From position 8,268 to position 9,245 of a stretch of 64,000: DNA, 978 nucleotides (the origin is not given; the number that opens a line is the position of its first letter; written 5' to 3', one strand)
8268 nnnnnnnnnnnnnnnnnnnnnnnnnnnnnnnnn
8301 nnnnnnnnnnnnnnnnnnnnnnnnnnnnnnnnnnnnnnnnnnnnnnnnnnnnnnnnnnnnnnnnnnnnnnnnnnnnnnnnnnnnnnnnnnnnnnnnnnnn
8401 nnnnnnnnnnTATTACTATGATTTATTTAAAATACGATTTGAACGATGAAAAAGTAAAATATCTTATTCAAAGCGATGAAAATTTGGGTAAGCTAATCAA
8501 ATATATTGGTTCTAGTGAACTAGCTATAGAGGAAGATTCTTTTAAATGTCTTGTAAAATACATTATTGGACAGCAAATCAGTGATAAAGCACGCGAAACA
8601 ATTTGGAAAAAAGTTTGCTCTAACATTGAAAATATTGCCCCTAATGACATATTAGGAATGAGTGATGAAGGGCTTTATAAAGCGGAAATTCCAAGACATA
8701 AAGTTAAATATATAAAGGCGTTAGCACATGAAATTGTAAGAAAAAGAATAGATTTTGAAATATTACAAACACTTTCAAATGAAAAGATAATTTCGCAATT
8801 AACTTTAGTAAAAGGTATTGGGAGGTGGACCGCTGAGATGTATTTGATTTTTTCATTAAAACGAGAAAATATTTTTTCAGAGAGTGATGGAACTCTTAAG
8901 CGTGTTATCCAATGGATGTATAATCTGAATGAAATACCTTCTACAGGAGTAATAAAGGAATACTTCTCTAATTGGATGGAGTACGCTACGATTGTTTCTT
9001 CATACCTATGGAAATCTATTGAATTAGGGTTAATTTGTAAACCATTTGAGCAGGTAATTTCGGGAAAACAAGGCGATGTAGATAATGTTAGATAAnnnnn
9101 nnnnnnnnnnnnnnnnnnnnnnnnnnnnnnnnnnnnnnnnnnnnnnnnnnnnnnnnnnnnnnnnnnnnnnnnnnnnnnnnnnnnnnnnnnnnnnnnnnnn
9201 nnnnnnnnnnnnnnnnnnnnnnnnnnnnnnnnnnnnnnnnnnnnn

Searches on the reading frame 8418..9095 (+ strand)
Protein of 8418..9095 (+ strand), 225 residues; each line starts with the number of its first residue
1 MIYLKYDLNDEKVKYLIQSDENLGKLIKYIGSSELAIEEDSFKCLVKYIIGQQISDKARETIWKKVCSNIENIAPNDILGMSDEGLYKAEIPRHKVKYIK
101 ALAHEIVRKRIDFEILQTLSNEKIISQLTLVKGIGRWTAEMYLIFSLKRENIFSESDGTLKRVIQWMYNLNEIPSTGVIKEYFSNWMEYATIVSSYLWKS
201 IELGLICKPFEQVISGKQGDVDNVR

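Call 7: search_protein_families(library=pfam, proteins=[window:8418-9095:+], max_evalue=0.001)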
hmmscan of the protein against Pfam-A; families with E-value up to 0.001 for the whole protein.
window:8418-9095:+ (225 aa): 1 family
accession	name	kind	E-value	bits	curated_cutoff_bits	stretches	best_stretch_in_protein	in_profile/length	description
PF00730.31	HhH-GPD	-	2.1e-14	54.2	26.2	1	46-186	1-105/108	HhH-GPD superfamily base excision DNA repair protein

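Call 58: search_protein_families(library=padloc, proteins=[window:8418-9095:+], max_evalue=0.001)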
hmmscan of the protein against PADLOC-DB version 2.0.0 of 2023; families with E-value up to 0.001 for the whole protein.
window:8418-9095:+ (225 aa): 0 families
